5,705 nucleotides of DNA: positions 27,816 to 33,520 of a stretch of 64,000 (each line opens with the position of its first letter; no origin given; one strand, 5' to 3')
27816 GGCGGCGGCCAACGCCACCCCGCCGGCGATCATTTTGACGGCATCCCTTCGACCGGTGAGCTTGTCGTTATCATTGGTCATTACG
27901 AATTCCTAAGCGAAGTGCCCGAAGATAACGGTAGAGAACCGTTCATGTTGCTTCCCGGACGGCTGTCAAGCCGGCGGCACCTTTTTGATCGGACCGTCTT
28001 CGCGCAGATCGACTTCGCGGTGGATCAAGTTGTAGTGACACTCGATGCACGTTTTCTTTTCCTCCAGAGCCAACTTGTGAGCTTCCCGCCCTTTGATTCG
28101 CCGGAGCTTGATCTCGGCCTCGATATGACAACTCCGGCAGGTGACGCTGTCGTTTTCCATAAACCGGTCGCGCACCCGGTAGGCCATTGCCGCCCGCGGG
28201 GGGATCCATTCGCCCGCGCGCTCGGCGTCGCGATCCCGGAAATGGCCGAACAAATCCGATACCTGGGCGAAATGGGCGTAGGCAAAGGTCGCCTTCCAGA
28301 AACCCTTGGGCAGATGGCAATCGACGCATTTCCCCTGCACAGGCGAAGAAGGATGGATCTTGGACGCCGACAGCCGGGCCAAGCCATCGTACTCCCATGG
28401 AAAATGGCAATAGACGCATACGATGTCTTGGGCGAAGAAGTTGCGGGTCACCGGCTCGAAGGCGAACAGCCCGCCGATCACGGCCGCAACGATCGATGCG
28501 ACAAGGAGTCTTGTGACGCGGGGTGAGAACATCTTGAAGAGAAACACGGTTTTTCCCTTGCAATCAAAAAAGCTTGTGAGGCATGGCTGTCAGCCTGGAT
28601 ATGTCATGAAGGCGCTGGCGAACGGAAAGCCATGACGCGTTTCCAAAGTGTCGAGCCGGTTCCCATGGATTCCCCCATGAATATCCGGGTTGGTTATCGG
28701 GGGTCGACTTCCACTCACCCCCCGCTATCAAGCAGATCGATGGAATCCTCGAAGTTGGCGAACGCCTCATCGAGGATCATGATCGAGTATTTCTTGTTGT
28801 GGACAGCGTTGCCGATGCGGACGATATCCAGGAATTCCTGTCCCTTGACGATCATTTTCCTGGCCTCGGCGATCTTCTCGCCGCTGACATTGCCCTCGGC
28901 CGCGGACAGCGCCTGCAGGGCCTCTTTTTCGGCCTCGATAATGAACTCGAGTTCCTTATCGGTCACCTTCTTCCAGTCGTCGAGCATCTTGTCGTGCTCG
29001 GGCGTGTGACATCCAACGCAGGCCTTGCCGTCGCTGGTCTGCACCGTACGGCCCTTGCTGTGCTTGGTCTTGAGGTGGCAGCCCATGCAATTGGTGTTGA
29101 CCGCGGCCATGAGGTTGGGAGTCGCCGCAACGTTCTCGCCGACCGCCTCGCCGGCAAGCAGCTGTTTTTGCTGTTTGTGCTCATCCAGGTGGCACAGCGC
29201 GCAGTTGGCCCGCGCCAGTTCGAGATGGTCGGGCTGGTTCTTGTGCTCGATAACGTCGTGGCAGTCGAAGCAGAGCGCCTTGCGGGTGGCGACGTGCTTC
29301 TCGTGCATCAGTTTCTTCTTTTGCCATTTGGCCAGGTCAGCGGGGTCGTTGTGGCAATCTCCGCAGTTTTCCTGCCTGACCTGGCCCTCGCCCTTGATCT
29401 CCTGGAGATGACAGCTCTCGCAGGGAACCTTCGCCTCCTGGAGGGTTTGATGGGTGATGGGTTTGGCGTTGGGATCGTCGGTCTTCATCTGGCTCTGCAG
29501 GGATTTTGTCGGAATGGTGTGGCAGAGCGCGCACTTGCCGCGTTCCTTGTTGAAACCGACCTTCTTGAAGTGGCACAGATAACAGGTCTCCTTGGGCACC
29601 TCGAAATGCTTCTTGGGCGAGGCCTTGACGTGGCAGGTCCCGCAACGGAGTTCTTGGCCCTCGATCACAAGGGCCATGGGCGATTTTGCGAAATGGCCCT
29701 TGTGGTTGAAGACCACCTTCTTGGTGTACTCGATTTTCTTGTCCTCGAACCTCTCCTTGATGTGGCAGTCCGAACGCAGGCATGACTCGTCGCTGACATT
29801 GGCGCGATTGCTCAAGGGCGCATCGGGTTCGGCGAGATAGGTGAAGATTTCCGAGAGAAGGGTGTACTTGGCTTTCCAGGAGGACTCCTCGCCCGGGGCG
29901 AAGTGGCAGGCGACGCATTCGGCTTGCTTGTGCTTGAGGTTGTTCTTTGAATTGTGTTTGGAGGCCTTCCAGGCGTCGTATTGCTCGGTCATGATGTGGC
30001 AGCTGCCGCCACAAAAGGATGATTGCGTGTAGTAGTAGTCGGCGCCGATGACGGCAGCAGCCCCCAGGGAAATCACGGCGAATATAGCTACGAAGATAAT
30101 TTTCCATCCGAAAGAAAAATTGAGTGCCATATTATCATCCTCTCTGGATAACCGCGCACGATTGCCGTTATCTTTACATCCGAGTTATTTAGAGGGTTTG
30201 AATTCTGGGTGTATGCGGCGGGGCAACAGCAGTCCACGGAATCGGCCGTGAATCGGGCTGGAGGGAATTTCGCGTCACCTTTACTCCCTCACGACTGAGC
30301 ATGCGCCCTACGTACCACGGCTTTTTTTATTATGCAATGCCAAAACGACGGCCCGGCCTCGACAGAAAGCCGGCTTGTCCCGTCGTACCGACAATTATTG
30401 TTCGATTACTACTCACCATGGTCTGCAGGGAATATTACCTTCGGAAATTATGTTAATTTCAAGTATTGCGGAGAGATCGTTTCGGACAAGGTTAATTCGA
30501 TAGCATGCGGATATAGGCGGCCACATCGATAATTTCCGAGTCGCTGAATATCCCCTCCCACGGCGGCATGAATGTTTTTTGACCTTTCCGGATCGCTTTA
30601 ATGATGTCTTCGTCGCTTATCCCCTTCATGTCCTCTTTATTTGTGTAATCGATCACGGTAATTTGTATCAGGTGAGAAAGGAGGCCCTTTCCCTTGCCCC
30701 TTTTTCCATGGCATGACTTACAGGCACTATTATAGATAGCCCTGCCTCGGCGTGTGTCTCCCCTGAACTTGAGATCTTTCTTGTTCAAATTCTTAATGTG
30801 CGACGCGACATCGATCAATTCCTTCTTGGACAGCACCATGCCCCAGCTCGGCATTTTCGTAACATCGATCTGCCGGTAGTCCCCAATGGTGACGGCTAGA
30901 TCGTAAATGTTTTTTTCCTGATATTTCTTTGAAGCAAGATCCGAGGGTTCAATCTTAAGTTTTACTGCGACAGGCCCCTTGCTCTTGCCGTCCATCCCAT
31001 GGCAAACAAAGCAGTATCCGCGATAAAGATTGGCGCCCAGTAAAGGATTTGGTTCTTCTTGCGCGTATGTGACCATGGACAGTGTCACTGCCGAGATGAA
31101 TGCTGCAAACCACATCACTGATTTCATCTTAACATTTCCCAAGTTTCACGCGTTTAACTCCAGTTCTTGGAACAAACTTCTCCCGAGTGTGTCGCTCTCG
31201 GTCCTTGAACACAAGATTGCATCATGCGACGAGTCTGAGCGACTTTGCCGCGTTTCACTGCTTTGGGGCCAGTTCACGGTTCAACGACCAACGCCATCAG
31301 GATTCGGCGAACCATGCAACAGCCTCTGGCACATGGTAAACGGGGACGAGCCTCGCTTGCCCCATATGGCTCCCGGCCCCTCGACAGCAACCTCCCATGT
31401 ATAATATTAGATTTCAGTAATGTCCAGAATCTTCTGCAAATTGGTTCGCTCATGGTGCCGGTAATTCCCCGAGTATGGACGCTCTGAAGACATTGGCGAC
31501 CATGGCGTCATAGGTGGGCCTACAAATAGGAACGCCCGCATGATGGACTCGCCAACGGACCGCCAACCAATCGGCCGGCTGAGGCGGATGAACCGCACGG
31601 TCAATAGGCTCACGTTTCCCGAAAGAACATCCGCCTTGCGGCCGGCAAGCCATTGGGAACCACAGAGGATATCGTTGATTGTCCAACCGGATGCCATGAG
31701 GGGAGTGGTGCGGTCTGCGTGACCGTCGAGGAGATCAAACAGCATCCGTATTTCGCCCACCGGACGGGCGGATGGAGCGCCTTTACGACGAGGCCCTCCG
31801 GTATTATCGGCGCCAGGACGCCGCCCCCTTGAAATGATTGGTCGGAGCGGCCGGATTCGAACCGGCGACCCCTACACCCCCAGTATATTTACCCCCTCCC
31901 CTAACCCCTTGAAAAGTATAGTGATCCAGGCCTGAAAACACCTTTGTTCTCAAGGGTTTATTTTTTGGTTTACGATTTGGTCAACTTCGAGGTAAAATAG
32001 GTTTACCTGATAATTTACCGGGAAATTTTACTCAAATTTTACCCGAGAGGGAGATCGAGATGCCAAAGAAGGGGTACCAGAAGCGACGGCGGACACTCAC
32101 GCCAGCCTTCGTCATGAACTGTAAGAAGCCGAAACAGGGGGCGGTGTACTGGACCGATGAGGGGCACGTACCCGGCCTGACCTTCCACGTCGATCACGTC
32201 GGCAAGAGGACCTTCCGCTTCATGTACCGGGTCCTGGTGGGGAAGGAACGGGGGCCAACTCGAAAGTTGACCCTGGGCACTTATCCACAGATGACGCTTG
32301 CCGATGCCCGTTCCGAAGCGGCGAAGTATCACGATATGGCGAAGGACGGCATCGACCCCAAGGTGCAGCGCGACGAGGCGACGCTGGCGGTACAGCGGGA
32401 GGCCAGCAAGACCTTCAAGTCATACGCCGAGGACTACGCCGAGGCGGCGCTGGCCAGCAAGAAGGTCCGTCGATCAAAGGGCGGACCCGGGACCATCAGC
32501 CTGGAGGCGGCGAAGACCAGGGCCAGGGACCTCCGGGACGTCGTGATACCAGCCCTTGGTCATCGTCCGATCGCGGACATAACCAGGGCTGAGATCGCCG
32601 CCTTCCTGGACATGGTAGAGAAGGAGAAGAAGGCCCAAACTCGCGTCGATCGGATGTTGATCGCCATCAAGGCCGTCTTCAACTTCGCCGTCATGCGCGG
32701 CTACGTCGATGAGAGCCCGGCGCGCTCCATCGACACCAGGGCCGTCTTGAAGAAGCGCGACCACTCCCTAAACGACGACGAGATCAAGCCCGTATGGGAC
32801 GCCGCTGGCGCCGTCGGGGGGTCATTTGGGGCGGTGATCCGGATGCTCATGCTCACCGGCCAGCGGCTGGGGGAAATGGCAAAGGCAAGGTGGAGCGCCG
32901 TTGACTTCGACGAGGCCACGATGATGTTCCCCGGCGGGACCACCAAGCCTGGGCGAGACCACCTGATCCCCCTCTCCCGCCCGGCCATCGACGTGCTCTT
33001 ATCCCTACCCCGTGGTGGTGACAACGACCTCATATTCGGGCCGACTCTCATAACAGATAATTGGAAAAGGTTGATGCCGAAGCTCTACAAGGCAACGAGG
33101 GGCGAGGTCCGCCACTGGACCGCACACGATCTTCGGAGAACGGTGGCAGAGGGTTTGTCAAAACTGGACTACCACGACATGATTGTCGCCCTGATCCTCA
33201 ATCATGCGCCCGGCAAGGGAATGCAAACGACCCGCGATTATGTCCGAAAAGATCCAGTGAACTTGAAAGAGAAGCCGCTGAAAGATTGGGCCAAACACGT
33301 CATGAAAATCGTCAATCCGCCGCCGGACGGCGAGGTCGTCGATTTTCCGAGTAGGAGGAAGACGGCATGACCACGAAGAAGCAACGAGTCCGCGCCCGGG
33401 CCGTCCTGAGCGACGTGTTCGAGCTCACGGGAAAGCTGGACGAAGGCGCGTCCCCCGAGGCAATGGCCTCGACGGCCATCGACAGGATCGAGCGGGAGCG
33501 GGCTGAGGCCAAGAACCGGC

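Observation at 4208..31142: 27-kb island with three paralogous Tat-exported molybdoenzyme modules, each paired with a membrane-anchored dodecaheme cytochrome: possibly an uncharacterised respiratory or lithotrophic system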

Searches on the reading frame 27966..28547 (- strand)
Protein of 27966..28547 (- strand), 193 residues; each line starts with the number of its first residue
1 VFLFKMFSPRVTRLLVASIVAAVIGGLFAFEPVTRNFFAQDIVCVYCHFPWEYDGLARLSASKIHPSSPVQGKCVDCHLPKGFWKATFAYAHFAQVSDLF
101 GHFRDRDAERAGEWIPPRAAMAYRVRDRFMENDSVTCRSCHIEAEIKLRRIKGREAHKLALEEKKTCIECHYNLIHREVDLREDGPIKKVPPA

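Call 7: search_protein_families(library=pfam, proteins=[window:27966-28547:-], max_evalue=0.01)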
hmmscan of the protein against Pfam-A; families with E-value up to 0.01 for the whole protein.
window:27966-28547:- (193 aa): 4 families
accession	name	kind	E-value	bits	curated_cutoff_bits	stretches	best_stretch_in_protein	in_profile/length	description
PF03264.19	Cytochrom_NNT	-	2.5e-24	86.4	24.1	1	15-179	9-172/174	NapC/NirT cytochrome c family, N-terminal region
PF14522.11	Cytochrome_C7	-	5.7e-06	26.5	24.8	1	133-173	12-50/67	Cytochrome c7 and related cytochrome c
PF22113.1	Mtrc-MtrF_II-IV_dom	-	4.4e-05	23.5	30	1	121-173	107-165/176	Outer membrane cytochrome MtrC/MtrF-like, domains II/IV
PF09699.15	Paired_CXXCH_1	-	0.00036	20.6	20.6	0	69-82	3-17/41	Doubled CXXCH motif (Paired_CXXCH_1)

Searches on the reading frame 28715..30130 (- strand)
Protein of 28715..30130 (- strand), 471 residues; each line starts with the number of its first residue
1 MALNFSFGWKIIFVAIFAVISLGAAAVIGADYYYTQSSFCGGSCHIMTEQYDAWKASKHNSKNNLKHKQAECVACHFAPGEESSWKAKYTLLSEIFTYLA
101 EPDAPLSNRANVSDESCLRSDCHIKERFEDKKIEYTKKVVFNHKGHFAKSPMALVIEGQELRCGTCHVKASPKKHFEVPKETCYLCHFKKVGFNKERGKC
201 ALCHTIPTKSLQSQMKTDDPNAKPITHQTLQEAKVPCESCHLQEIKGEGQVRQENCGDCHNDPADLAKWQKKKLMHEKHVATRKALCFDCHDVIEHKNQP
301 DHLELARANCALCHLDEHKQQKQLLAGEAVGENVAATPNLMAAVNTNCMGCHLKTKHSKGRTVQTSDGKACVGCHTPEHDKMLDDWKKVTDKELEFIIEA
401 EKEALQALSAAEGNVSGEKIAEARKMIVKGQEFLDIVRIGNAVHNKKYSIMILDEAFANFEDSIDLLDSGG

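Call 7: search_protein_families(library=pfam, proteins=[window:28715-30130:-], max_evalue=0.01)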
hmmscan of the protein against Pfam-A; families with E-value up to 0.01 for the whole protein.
window:28715-30130:- (471 aa): 4 families
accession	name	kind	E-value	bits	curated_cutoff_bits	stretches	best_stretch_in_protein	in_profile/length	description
PF14522.11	Cytochrome_C7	-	1.4e-12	47.7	24.8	2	139-205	1-67/67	Cytochrome c7 and related cytochrome c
PF14537.11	Cytochrom_c3_2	-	2.3e-12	47.6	25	1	232-314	4-78/79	Cytochrome c3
PF02085.21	Cytochrom_CIII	-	2.2e-09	38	22.9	2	220-314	16-101/101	Class III cytochrome C family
PF09699.15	Paired_CXXCH_1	-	0.00089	19.3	20.6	1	251-293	4-38/41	Doubled CXXCH motif (Paired_CXXCH_1)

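Call 8: search_protein_families(library=ncbifam, proteins=[window:28715-30130:-], max_evalue=0.00001)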
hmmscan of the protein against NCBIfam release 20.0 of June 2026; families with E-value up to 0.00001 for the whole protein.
window:28715-30130:- (471 aa): 1 family
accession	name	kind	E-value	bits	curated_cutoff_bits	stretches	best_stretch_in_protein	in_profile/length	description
TIGR03153.1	cytochr_NrfH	equivalog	1.2e-11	44.9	134.2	1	12-167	3-133/138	cytochrome c nitrite reductase small subunit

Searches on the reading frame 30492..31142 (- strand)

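Call 7: search_protein_families(library=pfam, proteins=[window:30492-31142:-], max_evalue=0.01)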
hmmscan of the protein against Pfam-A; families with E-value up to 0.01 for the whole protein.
window:30492-31142:- (216 aa): 3 families
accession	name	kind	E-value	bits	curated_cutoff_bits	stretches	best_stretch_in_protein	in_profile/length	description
PF13442.11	Cytochrome_CBB3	-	8e-24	84.2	27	2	129-211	2-68/68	Cytochrome C oxidase, cbb3-type, subunit III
PF00034.26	Cytochrom_C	-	6.7e-18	66.2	21.3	2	132-214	3-89/90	Cytochrome c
PF02167.20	Cytochrom_C1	-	0.0071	16.5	22.8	0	130-146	15-31/219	Cytochrome C1 family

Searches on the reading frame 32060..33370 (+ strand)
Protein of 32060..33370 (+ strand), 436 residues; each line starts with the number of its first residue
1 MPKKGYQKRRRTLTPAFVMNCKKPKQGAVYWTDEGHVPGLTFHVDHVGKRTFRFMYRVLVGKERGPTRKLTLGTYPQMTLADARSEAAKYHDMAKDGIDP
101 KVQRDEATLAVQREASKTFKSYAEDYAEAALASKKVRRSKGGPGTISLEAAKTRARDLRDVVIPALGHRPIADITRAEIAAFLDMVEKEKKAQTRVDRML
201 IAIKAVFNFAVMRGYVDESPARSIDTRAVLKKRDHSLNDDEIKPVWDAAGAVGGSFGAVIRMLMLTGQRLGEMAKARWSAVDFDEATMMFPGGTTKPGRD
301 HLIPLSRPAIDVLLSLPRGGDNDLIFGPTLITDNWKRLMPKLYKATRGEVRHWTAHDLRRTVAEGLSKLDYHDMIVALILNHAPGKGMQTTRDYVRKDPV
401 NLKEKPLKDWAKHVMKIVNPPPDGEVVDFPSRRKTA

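Call 26: search_protein_families(library=pfam, proteins=[window:32060-33370:+], max_evalue=0.00001)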
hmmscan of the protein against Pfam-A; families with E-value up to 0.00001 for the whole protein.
window:32060-33370:+ (436 aa): 3 families
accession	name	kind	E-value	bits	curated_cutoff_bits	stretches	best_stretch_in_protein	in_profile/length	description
PF13356.12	Arm-DNA-bind_3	-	3.1e-19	69.3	27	1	13-106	1-82/83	Arm DNA-binding domain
PF22022.2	Phage_int_M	-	5.9e-12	46.1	27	1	149-224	19-93/96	Phage integrase central domain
PF00589.27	Phage_integrase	-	9.4e-12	45.5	27.1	1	258-398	26-169/172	Phage integrase family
